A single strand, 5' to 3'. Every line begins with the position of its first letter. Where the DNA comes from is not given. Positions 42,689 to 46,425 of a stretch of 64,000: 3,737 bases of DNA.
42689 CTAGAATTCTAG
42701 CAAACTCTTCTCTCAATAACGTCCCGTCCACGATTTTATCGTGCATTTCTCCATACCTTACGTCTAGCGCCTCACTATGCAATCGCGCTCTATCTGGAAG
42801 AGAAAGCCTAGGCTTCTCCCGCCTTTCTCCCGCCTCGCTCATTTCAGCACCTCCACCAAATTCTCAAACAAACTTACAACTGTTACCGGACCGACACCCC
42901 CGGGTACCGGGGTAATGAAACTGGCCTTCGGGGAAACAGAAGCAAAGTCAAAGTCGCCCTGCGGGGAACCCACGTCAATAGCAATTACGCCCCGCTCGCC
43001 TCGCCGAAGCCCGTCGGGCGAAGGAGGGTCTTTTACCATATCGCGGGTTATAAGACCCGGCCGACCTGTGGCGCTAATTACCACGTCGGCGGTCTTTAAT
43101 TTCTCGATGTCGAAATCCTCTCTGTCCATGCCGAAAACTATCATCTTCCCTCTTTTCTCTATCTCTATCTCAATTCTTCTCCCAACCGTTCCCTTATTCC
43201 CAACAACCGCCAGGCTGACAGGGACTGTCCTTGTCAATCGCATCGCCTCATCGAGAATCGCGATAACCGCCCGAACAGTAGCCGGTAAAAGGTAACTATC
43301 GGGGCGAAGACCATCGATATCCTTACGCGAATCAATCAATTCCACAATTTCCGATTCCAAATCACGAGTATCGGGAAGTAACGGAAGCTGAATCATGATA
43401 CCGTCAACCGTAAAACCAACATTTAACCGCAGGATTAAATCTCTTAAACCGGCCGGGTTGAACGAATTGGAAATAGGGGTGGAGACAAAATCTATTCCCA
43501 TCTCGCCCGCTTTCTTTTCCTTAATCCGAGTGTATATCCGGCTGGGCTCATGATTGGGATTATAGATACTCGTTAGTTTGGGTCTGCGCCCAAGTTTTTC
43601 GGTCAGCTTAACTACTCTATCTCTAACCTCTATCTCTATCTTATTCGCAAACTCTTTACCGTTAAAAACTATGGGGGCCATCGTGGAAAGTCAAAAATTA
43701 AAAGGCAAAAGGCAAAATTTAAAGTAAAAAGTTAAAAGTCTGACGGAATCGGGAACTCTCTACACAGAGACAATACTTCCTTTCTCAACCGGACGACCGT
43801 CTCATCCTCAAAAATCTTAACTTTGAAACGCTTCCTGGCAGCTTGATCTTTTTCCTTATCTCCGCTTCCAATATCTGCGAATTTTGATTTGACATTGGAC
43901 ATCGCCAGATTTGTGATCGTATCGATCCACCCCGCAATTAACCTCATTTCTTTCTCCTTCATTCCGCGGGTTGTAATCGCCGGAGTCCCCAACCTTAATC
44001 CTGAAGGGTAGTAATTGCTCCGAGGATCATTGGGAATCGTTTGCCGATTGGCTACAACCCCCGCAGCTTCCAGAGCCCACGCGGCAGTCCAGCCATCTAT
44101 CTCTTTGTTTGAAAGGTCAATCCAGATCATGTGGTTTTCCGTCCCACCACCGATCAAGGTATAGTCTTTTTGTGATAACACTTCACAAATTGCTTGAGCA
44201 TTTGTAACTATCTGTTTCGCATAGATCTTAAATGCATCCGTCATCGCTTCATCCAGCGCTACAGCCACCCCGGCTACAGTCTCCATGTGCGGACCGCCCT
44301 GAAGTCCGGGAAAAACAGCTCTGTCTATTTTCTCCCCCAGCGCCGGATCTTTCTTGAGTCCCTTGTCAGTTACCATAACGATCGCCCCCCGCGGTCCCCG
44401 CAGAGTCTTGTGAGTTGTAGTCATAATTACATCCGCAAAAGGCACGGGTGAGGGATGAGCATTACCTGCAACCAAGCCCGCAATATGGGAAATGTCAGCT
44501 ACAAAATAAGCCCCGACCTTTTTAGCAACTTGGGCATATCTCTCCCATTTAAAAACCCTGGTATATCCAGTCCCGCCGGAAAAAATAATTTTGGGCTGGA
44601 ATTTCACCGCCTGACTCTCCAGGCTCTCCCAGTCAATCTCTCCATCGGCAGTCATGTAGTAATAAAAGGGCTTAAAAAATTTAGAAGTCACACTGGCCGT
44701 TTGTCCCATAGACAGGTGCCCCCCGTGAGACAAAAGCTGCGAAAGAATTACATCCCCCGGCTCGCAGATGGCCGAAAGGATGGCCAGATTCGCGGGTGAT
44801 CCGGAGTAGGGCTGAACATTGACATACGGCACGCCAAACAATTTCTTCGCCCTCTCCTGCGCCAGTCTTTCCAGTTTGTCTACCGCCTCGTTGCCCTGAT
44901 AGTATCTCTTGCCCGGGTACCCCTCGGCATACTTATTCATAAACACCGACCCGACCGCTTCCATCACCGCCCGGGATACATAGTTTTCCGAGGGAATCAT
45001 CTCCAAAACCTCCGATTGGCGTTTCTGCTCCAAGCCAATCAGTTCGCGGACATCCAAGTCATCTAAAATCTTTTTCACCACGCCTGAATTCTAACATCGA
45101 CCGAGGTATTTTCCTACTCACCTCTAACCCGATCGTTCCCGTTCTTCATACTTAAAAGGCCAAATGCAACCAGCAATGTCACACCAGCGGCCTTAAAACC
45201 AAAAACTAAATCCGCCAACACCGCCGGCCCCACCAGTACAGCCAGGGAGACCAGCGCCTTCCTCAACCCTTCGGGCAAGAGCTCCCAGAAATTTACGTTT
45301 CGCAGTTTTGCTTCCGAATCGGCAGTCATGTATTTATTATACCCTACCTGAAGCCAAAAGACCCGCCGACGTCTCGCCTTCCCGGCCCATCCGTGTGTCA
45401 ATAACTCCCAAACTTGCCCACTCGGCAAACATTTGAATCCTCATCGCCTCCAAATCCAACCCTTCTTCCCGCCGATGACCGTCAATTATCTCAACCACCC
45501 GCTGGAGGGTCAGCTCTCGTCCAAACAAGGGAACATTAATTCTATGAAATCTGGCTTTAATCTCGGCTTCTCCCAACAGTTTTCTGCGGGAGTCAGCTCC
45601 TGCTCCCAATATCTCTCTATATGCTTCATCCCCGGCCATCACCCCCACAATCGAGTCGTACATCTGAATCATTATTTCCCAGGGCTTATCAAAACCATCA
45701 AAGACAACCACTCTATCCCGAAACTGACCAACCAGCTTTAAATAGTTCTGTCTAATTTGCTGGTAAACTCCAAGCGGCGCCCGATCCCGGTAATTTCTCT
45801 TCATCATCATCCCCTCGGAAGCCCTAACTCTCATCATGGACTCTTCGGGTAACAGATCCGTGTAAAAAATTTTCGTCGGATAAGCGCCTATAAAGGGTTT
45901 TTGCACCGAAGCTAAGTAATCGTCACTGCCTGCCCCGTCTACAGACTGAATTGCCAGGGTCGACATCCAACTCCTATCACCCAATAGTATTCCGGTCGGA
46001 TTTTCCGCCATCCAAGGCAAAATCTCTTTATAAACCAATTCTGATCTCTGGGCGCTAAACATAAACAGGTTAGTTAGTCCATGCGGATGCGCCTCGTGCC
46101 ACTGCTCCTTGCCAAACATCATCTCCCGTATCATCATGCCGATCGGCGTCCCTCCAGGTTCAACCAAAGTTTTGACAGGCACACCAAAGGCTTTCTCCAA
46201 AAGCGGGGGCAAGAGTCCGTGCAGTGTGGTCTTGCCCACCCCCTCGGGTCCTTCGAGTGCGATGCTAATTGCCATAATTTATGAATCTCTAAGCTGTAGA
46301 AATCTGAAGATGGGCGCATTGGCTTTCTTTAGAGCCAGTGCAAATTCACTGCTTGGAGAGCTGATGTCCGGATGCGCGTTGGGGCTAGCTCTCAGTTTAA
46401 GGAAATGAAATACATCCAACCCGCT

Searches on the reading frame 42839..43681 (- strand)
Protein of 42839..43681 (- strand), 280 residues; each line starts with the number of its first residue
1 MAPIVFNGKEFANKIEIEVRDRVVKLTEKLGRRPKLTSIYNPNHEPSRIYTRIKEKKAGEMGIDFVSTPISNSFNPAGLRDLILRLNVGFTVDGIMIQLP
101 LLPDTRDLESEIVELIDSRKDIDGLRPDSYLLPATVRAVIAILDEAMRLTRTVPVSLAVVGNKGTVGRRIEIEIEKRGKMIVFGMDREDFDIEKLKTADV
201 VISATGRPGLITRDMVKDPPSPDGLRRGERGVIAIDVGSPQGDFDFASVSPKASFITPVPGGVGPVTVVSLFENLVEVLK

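Call 70: search_protein_families(library=pfam, proteins=[window:42839-43681:-], max_evalue=0.001)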
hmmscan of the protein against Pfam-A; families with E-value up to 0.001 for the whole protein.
window:42839-43681:- (280 aa): 2 families
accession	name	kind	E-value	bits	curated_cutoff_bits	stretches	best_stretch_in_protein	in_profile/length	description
PF02882.25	THF_DHG_CYH_C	-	7.9e-24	84.2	27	1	129-279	13-156/160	Tetrahydrofolate dehydrogenase/cyclohydrolase, NAD(P)-binding domain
PF00763.28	THF_DHG_CYH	-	6.5e-21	75.2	32.8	1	7-123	2-115/115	Tetrahydrofolate dehydrogenase/cyclohydrolase, catalytic domain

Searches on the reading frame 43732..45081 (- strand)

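Call 70: search_protein_families(library=pfam, proteins=[window:43732-45081:-], max_evalue=0.001)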
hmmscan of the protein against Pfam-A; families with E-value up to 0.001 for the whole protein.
window:43732-45081:- (449 aa): 1 family
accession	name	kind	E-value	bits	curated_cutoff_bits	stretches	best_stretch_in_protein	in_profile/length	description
PF00464.25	SHMT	-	1.3e-142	475.5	27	1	8-386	5-399/399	Serine hydroxymethyltransferase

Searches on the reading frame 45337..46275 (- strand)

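Call 70: search_protein_families(library=pfam, proteins=[window:45337-46275:-], max_evalue=0.001)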
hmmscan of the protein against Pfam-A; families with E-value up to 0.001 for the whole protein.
window:45337-46275:- (312 aa): 1 family
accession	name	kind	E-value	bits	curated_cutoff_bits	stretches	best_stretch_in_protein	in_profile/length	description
PF02223.23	Thymidylate_kin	-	9.3e-20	71.5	27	1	7-193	1-173/185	Thymidylate kinase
